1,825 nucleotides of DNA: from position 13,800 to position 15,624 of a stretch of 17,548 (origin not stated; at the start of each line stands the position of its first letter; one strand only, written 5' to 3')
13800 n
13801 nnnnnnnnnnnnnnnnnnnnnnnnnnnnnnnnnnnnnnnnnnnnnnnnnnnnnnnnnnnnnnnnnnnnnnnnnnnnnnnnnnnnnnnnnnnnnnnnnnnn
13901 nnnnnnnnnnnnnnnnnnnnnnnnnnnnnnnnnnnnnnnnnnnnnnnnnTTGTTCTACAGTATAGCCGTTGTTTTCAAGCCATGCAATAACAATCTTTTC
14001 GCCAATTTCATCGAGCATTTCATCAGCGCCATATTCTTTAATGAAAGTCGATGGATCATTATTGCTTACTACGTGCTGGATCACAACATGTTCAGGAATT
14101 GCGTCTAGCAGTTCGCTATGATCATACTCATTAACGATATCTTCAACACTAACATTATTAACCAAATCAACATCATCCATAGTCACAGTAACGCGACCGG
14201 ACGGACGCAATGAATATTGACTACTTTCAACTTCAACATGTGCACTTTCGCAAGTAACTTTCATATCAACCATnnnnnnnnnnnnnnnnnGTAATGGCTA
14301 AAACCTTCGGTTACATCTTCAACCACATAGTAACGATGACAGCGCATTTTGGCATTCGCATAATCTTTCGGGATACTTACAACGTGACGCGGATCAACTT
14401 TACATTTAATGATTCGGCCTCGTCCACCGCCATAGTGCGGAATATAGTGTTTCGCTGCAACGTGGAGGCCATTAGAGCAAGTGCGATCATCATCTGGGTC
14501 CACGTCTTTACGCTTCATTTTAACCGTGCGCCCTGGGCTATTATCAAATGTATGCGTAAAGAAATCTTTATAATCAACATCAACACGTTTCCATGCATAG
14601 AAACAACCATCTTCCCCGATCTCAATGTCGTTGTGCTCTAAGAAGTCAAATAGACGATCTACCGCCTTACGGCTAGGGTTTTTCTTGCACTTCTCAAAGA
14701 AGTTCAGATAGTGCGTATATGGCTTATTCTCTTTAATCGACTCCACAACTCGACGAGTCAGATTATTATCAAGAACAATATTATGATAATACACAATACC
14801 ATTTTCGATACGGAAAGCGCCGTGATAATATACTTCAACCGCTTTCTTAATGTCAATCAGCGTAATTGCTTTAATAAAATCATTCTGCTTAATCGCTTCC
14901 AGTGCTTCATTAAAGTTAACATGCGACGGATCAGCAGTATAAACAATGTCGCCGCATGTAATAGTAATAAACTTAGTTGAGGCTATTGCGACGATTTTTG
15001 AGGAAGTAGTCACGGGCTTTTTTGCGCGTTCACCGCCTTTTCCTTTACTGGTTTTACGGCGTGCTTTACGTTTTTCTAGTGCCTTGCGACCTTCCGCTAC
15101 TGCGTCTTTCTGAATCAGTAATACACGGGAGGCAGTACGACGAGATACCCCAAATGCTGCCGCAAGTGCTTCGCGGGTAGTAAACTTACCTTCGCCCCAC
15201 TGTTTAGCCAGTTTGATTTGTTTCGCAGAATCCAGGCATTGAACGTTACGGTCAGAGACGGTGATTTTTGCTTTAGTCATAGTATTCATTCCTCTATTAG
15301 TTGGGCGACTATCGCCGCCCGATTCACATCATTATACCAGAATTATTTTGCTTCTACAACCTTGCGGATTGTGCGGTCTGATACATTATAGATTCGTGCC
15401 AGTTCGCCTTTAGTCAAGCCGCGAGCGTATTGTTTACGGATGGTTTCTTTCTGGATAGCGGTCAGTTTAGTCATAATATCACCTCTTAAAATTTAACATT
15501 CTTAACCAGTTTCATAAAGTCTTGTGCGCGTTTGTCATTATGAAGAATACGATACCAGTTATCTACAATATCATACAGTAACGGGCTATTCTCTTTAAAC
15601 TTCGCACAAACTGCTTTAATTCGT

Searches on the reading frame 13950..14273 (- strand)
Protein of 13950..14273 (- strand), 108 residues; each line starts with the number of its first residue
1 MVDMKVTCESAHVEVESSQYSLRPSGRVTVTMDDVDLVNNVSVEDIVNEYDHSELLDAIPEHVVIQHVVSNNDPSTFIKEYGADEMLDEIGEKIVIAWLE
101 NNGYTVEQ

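Call 4: search_protein_families(library=phrogs, proteins=[window:13950-14273:-], max_evalue=0.01)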
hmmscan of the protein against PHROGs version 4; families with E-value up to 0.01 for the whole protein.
window:13950-14273:- (108 aa): 2 families
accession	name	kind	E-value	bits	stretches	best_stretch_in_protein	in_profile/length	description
phrog_14049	-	unknown function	5.2e-66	220.7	1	1-108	1-108/108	-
phrog_7311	-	unknown function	4.5e-07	31.3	1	1-107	3-89/92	-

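Call 5: search_protein_families(library=pfam, proteins=[window:13950-14273:-], max_evalue=0.01)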
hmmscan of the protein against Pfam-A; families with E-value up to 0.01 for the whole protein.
window:13950-14273:- (108 aa): 0 families

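Call 14: search_protein_families(library=ncbifam, proteins=[window:13950-14273:-], max_evalue=1)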
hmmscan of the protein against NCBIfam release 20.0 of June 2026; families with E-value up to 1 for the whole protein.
window:13950-14273:- (108 aa): 0 families

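Call 15: search_protein_families(library=pfam, proteins=[window:13950-14273:-], max_evalue=10)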
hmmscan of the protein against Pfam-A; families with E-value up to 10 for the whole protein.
window:13950-14273:- (108 aa): 0 families

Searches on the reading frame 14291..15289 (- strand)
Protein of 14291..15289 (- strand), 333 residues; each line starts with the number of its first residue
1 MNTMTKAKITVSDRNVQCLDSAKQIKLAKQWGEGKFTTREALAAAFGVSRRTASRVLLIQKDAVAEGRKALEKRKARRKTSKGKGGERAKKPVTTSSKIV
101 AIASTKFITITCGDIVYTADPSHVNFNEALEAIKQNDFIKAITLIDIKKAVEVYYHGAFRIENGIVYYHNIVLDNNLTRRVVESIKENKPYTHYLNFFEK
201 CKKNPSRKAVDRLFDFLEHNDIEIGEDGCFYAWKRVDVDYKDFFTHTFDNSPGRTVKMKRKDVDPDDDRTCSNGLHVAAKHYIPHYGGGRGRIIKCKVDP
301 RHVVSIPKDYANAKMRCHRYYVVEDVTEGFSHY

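Call 4: search_protein_families(library=phrogs, proteins=[window:14291-15289:-], max_evalue=0.01)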
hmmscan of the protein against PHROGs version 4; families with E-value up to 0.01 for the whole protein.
window:14291-15289:- (333 aa): 5 families
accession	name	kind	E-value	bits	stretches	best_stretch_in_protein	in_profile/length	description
phrog_609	-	lysis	1.8e-106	358.3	1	3-333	741-1051/1055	RIIB lysis inhibitor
phrog_3803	-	lysis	7.9e-48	164.9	1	76-330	258-516/530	RIIB lysis inhibitor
phrog_36818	-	lysis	1.7e-46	158.9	1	189-328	5-147/163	RIIB lysis inhibitor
phrog_11221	-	lysis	9.2e-35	121.8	1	128-328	39-239/543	RIIB lysis inhibitor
phrog_2886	-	lysis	1.5e-22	81.3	1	176-327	178-333/552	RIIB lysis inhibitor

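Call 5: search_protein_families(library=pfam, proteins=[window:14291-15289:-], max_evalue=0.01)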
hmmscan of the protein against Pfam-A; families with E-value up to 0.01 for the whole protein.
window:14291-15289:- (333 aa): 0 families

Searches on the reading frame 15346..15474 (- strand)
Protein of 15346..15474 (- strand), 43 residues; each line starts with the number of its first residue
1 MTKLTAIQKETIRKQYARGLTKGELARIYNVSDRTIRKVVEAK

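Call 4: search_protein_families(library=phrogs, proteins=[window:15346-15474:-], max_evalue=0.01)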
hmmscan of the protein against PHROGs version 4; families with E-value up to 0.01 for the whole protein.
window:15346-15474:- (43 aa): 15 families
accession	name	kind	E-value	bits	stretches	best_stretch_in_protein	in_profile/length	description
phrog_15481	-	unknown function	3e-34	117.7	1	1-43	1-43/43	-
phrog_664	-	DNA, RNA and nucleotide metabolism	1.5e-05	25.9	1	2-40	83-121/210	DNA binding protein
phrog_836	-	transcription regulation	4.1e-05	24.7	1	5-41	82-118/133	late transcriptional activator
phrog_4151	-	DNA, RNA and nucleotide metabolism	0.00026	21.8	1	5-41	6-42/154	DNA binding protein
phrog_11187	-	transcription regulation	0.00064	20.5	1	1-41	1-42/63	transcriptional regulator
phrog_517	-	DNA, RNA and nucleotide metabolism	0.00072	21.4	1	2-40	84-122/128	HTH DNA binding protein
phrog_5536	-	unknown function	0.0019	19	1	3-39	5-41/172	-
phrog_5735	-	unknown function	0.0026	18.9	1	6-41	50-85/88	-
phrog_125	-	DNA, RNA and nucleotide metabolism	0.0028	18.2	1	3-42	162-202/254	DNA invertase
phrog_57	-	head and packaging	0.0034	18.2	1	17-41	10-34/199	terminase small subunit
phrog_7950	-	transcription regulation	0.0039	18.2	1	10-38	13-39/68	transcriptional repressor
phrog_6156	-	DNA, RNA and nucleotide metabolism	0.0078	16.5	1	3-41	185-223/261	endonuclease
phrog_609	-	lysis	0.0091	14.9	1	3-42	756-795/1055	RIIB lysis inhibitor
phrog_3512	-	transcription regulation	0.0094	17.1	1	3-42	65-104/130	sigma factor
phrog_20467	-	DNA, RNA and nucleotide metabolism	0.0094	16.8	1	8-41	67-100/112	HNH endonuclease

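Call 5: search_protein_families(library=pfam, proteins=[window:15346-15474:-], max_evalue=0.01)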
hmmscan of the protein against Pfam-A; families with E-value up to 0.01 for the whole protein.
window:15346-15474:- (43 aa): 8 families
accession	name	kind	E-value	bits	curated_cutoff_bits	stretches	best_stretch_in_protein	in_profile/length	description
PF04218.19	CENP-B_N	-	7.3e-06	26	21.2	1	2-43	5-46/53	CENP-B N-terminal DNA-binding domain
PF04545.22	Sigma70_r4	-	0.00022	21.1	24.1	1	2-38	3-39/50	Sigma-70, region 4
PF13518.12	HTH_28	-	0.00056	20.4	25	1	14-40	7-33/52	Helix-turn-helix domain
PF08279.18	HTH_11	-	0.0007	19.9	25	1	18-41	13-37/55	HTH domain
PF00376.29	MerR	-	0.0019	18.4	28.2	1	23-38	3-18/38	MerR family regulatory protein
PF02796.21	HTH_7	-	0.0025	18.3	23.8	1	7-42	6-44/45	Helix-turn-helix domain of resolvase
PF13384.12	HTH_23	-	0.0034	17.6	24.6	1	14-41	12-39/50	Homeodomain-like domain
PF08765.17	Mor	-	0.0041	17.6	24.9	1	7-41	60-93/107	Mor transcription activator family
